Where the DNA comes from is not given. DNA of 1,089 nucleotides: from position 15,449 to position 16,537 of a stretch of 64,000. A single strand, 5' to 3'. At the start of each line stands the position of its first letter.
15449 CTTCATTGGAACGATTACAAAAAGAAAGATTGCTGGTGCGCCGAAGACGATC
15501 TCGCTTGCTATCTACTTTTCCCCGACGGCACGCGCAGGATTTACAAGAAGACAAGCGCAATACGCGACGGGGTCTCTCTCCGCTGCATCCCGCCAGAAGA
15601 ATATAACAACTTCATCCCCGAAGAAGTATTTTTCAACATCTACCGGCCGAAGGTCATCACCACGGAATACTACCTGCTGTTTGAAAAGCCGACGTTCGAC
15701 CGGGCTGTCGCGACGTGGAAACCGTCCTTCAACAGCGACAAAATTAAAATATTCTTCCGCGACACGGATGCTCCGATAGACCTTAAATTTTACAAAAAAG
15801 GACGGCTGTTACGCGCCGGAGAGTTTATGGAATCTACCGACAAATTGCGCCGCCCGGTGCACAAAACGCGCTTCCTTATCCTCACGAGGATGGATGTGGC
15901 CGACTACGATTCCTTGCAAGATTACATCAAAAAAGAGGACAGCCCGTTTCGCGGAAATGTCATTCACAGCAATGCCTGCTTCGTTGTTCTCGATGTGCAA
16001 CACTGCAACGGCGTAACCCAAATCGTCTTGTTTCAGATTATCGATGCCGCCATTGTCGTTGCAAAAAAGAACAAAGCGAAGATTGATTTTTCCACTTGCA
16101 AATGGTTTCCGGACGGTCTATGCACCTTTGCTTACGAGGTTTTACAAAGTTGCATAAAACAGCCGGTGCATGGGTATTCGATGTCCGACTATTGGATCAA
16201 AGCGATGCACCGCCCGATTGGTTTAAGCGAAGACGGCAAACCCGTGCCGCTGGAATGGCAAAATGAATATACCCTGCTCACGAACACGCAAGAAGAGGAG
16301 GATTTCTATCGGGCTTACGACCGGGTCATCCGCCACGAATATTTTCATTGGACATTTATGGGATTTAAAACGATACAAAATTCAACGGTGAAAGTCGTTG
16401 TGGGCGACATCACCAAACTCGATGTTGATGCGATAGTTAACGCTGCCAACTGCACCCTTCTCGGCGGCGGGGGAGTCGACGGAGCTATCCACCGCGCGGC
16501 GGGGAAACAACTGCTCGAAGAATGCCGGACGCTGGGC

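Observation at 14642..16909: A 755-aa cytoplasmic fusion of WG repeats, a ~250-aa unrecognised domain and a macrodomain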

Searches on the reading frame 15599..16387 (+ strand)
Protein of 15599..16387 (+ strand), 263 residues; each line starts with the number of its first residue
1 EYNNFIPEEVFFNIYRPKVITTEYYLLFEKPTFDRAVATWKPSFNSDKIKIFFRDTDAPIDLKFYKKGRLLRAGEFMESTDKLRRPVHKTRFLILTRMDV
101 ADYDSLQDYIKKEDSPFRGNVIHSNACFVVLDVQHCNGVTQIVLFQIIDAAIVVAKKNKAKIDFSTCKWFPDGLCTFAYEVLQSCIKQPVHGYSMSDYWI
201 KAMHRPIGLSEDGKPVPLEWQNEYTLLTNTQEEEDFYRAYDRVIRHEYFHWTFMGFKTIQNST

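Call 23: predict_structure(alignment_id=A1)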
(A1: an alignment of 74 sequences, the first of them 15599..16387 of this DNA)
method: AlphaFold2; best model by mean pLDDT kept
length: 263 residues; sequences in the alignment: 74
mean_pLDDT: 89.9   pTM: 0.86
mean pLDDT of the five models: 89.9, 89.8, 88.0, 87.8, 87.7
residues with pLDDT >= 90: 157; 70-90: 99; 50-70: 5; < 50: 2
segments of 3 or more residues with pLDDT < 50: none
pLDDT, mean of each block of 10 residues (from residue 1): 73 86 90 93 78 96 97 95 93 93 75 86 96 98 96 94 90 96 95 87 95 96 86 87 84 85 78
secondary structure, 60 per line:
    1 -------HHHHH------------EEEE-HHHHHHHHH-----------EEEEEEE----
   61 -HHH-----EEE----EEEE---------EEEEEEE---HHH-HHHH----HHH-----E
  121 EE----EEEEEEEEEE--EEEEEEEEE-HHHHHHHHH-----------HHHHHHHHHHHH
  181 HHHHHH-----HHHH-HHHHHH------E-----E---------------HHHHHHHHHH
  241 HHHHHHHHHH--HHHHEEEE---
elements in order: H8-12 E25-28 H30-38 E50-56 E70-72 E77-80 E90-96 H104-107 E120-122 E127-136 E139-147 H149-157 H169-186 H192-195 H197-202 H231-250 H253-256 E257-260

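Call 26: fold_search(model_id=the predicted structure, library=pdb)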
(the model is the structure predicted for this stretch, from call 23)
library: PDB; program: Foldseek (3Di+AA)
matches with E <= 10: 213; with E <= 0.001: 11
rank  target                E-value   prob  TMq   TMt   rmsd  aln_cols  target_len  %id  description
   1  6gnn_C                3.1e-05  1.00  0.29  0.37   4.6       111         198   17  Exoenzyme T from Pseudomonas aeruginosa in complex with human 14-3-3 protein beta, tetrameric crystal form bound to ST (released 2018-09-26)
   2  6drh_F                2.3e-04  1.00  0.29  0.41   4.3       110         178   16  ADP-ribosyltransferase toxin/immunity pair (released 2018-10-31)
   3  6drh_B                2.6e-04  1.00  0.29  0.40   5.3       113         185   16  ADP-ribosyltransferase toxin/immunity pair (released 2018-10-31)
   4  6gn0_E                3.3e-04  1.00  0.29  0.37   7.0       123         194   15  Exoenzyme S from Pseudomonas aeruginosa in complex with human 14-3-3 protein beta, tetrameric crystal form (released 2018-09-26)
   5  6gn0_H                3.5e-04  1.00  0.28  0.36  10.7       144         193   13  Exoenzyme S from Pseudomonas aeruginosa in complex with human 14-3-3 protein beta, tetrameric crystal form (released 2018-09-26)
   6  6gn0_G                4.2e-04  1.00  0.30  0.39   9.5       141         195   14  Exoenzyme S from Pseudomonas aeruginosa in complex with human 14-3-3 protein beta, tetrameric crystal form (released 2018-09-26)
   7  6gnk_C                4.2e-04  1.00  0.29  0.37  10.5       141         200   13  Exoenzyme S from Pseudomonas aeruginosa in complex with human 14-3-3 protein beta, trimeric crystal form bound to Carb (released 2018-09-26)
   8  6dre_B                4.8e-04  1.00  0.29  0.43   4.3       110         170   16  ADP-ribosyltransferase toxin/immunity pair (released 2018-10-31)
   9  6gnj_C                5.4e-04  1.00  0.29  0.35   9.8       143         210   13  Exoenzyme S from Pseudomonas aeruginosa in complex with human 14-3-3 protein beta, trimeric crystal form in complex wi (released 2018-09-26)
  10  6gn8_C                5.7e-04  1.00  0.29  0.35   9.0       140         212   14  Exoenzyme S from Pseudomonas aeruginosa in complex with human 14-3-3 protein beta, trimeric crystal form (released 2018-09-26)
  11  6gn0_F                9.3e-04  1.00  0.29  0.39  10.6       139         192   14  Exoenzyme S from Pseudomonas aeruginosa in complex with human 14-3-3 protein beta, tetrameric crystal form (released 2018-09-26)
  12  4tr5                  1.4e-03  0.99  0.25  0.32   7.5       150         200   10  C3larvin toxin, an ADP-ribosyltransferase from Paenibacillus larvae (released 2014-12-17)
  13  6kly                  2.6e-03  1.00  0.28  0.31   3.7       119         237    9  Crystal structure of the type III effector XopAI from Xanthomonas axonopodis pv. citri in space group P43212 (released 2019-08-21)
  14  6zxk_H                2.8e-03  0.75  0.28  0.12  21.1       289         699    8  Fully-loaded anthrax lethal toxin in its heptameric pre-pore state and PA7LF(2+1B) arrangement (released 2020-09-02)
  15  6k94_A                3.3e-03  1.00  0.28  0.32   4.0       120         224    9  Crystal structure of the type III effector XopAI from Xanthomonas axonopodis pv. citri - a 70 residue N-terminal trunc (released 2019-10-30)
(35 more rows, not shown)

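Call 32: search_solved_structures(query=A2, max_evalue=10, show_alignments=3)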
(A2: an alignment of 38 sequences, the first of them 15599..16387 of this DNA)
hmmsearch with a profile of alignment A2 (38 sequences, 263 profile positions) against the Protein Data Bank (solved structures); distinct sequences matched with E-value up to 10: 2.
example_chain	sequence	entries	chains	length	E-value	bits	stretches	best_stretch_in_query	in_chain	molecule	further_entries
1yco_A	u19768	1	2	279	0.071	15.6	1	36-169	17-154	branched-chain phosphotransacylase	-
6fwx_A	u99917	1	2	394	0.88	12.1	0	32-79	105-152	Titin,Titin,Titin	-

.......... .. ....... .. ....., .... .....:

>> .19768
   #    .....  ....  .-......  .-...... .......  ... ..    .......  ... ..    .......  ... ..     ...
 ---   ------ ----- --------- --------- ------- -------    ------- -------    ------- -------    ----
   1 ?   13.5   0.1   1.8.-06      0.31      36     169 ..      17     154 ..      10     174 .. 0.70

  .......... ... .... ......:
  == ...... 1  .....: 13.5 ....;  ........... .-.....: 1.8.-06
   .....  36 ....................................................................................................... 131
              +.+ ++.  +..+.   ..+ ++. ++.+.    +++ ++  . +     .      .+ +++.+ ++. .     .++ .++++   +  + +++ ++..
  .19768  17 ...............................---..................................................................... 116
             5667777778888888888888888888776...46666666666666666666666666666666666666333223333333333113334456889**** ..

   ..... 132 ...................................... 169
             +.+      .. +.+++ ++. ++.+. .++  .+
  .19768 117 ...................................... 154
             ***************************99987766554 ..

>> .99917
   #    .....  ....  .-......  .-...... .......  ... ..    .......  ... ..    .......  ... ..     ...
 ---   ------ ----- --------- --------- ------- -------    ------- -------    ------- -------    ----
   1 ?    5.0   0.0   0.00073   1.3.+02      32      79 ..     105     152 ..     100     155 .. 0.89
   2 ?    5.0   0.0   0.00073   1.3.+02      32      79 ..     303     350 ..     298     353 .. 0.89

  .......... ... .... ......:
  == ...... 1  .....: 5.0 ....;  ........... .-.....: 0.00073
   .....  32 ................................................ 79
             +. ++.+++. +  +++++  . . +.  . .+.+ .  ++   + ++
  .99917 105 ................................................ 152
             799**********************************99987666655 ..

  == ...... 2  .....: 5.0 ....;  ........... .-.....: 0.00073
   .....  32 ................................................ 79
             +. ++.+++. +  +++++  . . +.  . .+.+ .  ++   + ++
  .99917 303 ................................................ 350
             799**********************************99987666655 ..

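Call 33: search_protein_families(library=pfam, alignment_id=A2, max_evalue=5)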
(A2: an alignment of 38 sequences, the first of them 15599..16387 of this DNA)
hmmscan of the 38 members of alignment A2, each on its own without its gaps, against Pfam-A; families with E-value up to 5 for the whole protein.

A. member 1, window:15599-16387:+ (263 aa): 0 families

B. families by the number of members that match (of 38 scanned): 13 families
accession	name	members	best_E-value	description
PF24068.1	TPD1_C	1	0.006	Tapetum determinant 1, C-terminal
PF12213.14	Dpoe2NT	1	0.015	DNA polymerases epsilon N terminal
PF25389.2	DH_ALS2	1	0.041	ALS2, DBL homology domain (DH-domain)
PF08307.16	Glyco_hydro_98C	1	0.073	Glycosyl hydrolase family 98 C-terminal domain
PF01113.26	DapB_N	1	0.088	Dihydrodipicolinate reductase, N-terminus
PF14038.11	YqzE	1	0.092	YqzE-like protein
PF13834.11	DUF4193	1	0.11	Domain of unknown function (DUF4193)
PF23859.1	DpdA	1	0.18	DeoxyPurine in DNA protein A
PF21793.2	DUF6877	1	0.21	Family of unknown function (DUF6877)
PF03641.19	Lysine_decarbox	1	0.21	Possible lysine decarboxylase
PF23964.1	DUF7292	1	0.22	Family of unknown function (DUF7292)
PF24009.1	DUF7323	1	0.27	Domain of unknown function (DUF7323)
PF02294.24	7kD_DNA_binding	1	0.49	7kD DNA-binding domain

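Call 34: find_related_loci(query=A2, collection=genome_contigs, flank=6000)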
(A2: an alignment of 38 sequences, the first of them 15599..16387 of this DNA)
Query A2 (263 aa) in genome_contigs; peptide patterns used: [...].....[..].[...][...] (x = any residue, [..] = any of these).
52 stretches matched a pattern; 32 encode a relative of the query (tblastn E <= 1e-3); 32 distinct loci.
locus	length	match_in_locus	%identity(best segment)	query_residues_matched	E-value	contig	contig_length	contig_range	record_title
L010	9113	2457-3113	43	1-218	8e-47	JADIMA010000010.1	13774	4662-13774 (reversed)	MAG: Candidatus Merdivivens pullicola isolate B1-8020 B1M03__C62147_L13774_SRR9113712, whole genome shotgun sequence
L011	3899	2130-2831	41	1-228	2e-44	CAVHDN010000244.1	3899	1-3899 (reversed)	Flexilinea sp. isolate H07678-L1_cleanbin_000008 genome assembly, contig: Spades_H07678-L1_contig_2580, whole genome sho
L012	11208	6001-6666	40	1-219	2e-43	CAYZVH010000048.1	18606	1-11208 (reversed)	MAG TPA_asm: uncultured Bacteroides sp. isolate binchicken_co323_390 genome assembly, contig: NODE_2937_length_18606_cov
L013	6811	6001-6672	40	1-224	1e-42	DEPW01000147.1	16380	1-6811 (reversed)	MAG TPA_asm: Bacteroidales bacterium UBA3382 UBA3382_contig_14289, whole genome shotgun sequence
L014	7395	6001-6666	37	1-218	2e-41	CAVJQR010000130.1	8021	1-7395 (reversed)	Agathobaculum sp. isolate H07676-L1_cleanbin_000074 genome assembly, contig: Spades_H07676-L1_contig_7492, whole genome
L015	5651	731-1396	37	1-219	6e-41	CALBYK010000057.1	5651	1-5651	MAG TPA_asm: uncultured Prevotella sp. isolate SRR1747057_bin.11_CONCOCT_v1.1_MAG genome assembly, contig: ERZ808289.266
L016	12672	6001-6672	41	1-219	1e-40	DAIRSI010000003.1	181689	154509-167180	MAG TPA_asm: Bacteroidaceae bacterium isolate CTOTU1902 NODE_6_length_181689_cov_37.030754, whole genome shotgun sequenc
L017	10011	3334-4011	39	1-219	1e-39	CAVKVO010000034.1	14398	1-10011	Prevotella sp. CAG:1031 isolate H07683-L1_cleanbin_000056 genome assembly, contig: Spades_H07683-L1_contig_3496, whole g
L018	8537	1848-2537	38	1-223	9e-40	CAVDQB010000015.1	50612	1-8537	Faecalibacterium prausnitzii isolate H07615-L1_cleanbin_000009 genome assembly, contig: Spades_H07615-L1_contig_324, who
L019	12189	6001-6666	36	1-219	6e-39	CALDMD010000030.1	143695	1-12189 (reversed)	MAG TPA_asm: uncultured Prevotella sp. isolate SRR1747041_bin.42_CONCOCT_v1.1_MAG genome assembly, contig: ERZ808270.5,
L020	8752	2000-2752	34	1-248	7e-39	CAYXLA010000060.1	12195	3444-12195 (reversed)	MAG TPA_asm: uncultured Bacteroidaceae bacterium isolate binchicken_co323_335 genome assembly, contig: NODE_5758_length_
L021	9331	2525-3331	36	1-263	1e-38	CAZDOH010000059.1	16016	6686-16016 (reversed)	MAG TPA_asm: uncultured Prevotella sp. isolate binchicken_co323_18 genome assembly, contig: NODE_3741_length_16016_cov_1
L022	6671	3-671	36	15-234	8e-38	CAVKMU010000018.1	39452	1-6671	bacterium isolate G02633-L1_cleanbin_000002 genome assembly, contig: Spades_G02633-L1_contig_317, whole genome shotgun s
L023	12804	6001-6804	35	1-258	2e-37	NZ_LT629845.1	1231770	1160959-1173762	Prevotellamassilia timonensis strain Marseille-P2831T, whole genome shotgun sequence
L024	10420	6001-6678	37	1-218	2e-37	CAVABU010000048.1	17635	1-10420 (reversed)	Gemmiger formicilis isolate H07666-L1_cleanbin_000032 genome assembly, contig: Spades_H07666-L1_contig_2194, whole genom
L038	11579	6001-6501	31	50-220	1e-15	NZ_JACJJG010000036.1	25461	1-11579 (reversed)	Marseilla massiliensis strain An824 An824_NODE_36_length_25461_cov_23.8388, whole genome shotgun sequence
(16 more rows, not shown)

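Call 40: search_protein_families(library=pfam, proteins=[L038:3023-4453:+, L038:4590-5894:+, L038:6596-8821:+], max_evalue=0.01)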
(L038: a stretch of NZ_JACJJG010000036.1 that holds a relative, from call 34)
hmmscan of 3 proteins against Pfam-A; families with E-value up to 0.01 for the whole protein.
L038:3023-4453:+ (476 aa): 2 families
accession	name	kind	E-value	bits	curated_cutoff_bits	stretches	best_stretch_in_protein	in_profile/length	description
PF13306.12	LRR_5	-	1.7e-88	293.4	27.7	4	54-174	2-120/127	BspA type Leucine rich repeat region (6 copies)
PF13855.12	LRR_8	-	5.9e-14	52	27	0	362-406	11-56/61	Leucine rich repeat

L038:4590-5894:+ (434 aa): 8 families
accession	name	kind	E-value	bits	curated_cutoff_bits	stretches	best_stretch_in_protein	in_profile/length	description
PF03382.20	DUF285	-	1.3e-105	348.1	25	5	183-295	6-114/120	Mycoplasma protein of unknown function, DUF285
PF13855.12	LRR_8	-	3.5e-10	39.9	27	0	111-171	2-58/61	Leucine rich repeat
PF12799.13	LRR_4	-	1e-09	38.7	27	0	293-327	2-32/44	Leucine Rich repeats (2 copies)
PF10991.15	Enc34_ssDNA-bd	-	5.2e-08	33.2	26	0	209-263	91-144/176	Enterobacter phage Enc34, ssDNA-binding protein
PF24758.1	LRR_At5g56370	-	3e-06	27.5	27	1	89-171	16-95/227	FBD-associated F-box protein At5g56370, LRR repeats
PF24048.1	LRR_NXF1-5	-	3.3e-06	27.2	30.5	0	215-259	55-99/142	NXF1/2/3/5 leucine-rich repeat domain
PF23952.1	LRR_EndoS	-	4.6e-05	24.1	27.9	0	290-378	43-114/116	Endo-beta-N-acetylglucosaminidase EndoS LRR domain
PF01827.32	FTH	-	0.00019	21.7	22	1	227-367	5-139/141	FTH domain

L038:6596-8821:+ (741 aa): 0 families

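Call 41: search_protein_representatives(alignment_id=A2)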
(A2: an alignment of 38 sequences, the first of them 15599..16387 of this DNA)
Query: 38 sequences, 263 profile positions. Proteins with E-value up to 0.001 (for the whole library): 330; up to 1e-10: 176; up to 1e-30: 68. The best 150 are listed.
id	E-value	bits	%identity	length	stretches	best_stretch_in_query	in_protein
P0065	3.0e-93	328.3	-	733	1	1-262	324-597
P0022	3.3e-88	311.8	-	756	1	2-260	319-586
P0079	9.1e-86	303.8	-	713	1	1-258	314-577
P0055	8.0e-83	294.1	-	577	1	13-262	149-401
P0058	2.1e-82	292.8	-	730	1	7-262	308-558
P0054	6.6e-82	291.1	-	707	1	1-262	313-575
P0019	9.5e-82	290.6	-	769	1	2-262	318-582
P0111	1.7e-81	289.8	-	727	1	1-262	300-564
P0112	3.3e-81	288.9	-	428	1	12-262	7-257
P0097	3.2e-80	285.6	-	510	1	3-262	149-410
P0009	4.8e-80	285.0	-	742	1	1-261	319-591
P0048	9.1e-80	284.1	-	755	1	2-263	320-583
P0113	1.3e-79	283.6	-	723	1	2-235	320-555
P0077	2.6e-79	282.7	-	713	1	3-258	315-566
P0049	7.3e-79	281.2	-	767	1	2-262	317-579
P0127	8.6e-47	176.0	-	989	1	39-248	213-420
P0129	4.1e-46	173.8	-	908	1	37-243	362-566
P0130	9.1e-46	172.7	-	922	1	31-248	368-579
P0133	3.1e-45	170.9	-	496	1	23-249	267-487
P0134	3.3e-45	170.8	-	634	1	15-246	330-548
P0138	8.4e-43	163.0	-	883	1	28-253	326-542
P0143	2.7e-41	158.0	-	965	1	26-229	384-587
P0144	3.1e-41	157.8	-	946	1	15-242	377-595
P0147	6.4e-39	150.2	-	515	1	41-228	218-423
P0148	2.0e-37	145.3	-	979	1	24-238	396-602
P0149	9.0e-37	143.2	-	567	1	45-246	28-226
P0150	5.1e-35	137.4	-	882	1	34-225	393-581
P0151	9.2e-35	136.6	-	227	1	45-227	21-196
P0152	1.8e-34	135.6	-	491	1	45-228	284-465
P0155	4.6e-32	127.7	-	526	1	25-226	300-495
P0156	9.0e-32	126.8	-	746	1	43-228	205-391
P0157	7.6e-30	120.5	-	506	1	27-241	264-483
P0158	1.3e-29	119.7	-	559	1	29-163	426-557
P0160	7.3e-29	117.3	-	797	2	47-172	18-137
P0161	2.9e-28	115.3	-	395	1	40-226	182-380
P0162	3.3e-28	115.1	-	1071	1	39-228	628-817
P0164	1.0e-27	113.5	-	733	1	36-228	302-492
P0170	1.2e-25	106.7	-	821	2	43-223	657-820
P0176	5.6e-24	101.2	-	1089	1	28-229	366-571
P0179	5.1e-23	98.1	-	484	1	39-211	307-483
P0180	4.6e-22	95.0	-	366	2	35-185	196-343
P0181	5.7e-22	94.7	-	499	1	37-246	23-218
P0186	8.4e-20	87.6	-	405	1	33-164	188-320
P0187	3.6e-19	85.5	-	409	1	32-228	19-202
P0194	1.2e-17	80.5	-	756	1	47-231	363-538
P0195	1.4e-17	80.3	-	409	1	29-156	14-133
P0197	5.0e-17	78.5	-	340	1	45-164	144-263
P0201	1.5e-16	76.9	-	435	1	18-220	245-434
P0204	2.3e-16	76.3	-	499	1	31-222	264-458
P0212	4.7e-15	72.0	-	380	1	44-244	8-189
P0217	2.4e-14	69.7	-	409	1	40-243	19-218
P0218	2.5e-14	69.6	-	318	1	25-152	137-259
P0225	3.3e-13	66.0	-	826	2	36-228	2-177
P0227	5.5e-13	65.2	-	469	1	42-216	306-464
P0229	6.7e-13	64.9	-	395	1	35-164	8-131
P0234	1.6e-12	63.7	-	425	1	35-222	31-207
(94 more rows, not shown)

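Call 47: search_protein_families(library=pfam, alignment_id=A4, max_evalue=0.001)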
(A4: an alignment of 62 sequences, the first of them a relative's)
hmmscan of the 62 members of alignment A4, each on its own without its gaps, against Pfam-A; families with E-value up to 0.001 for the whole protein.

A. member 1, P0124 (710 aa): 0 families

B. families by the number of members that match (of 62 scanned): 22 families
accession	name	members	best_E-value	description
PF14353.12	CpXC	12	1.8e-34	CpXC protein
PF14903.11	WG_beta_rep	10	4.2e-31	WG containing repeat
PF01661.27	Macro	3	6.9e-34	Macro domain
PF08797.16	HIRAN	3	5.7e-12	HIRAN domain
PF08719.17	NADAR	2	4.2e-20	NADAR domain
PF08238.18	Sel1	2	1e-16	Sel1 repeat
PF10077.14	DUF2314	2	8.5e-05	Uncharacterized protein conserved in bacteria (DUF2314)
PF03747.19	ADP_ribosyl_GH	1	6.8e-34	ADP-ribosylglycohydrolase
PF14094.11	DUF4272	1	5e-19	Domain of unknown function (DUF4272)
PF22784.1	PTP-SAK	1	3.1e-15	Swiss Army Knife protein, DSP-PTPase phosphatase domain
PF22785.1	Tc-R-P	1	7e-14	Polymorphic toxin system, DSP-PTPase phosphatase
PF04055.27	Radical_SAM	1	2.2e-13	Radical SAM superfamily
PF13353.11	Fer4_12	1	1.2e-08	4Fe-4S single cluster domain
PF22741.1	PTP-NADK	1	3.8e-08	DSP-PTPase phosphatase fused to NAD+ Kinase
PF07603.17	Lcl_C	1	5.2e-08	Lcl C-terminal domain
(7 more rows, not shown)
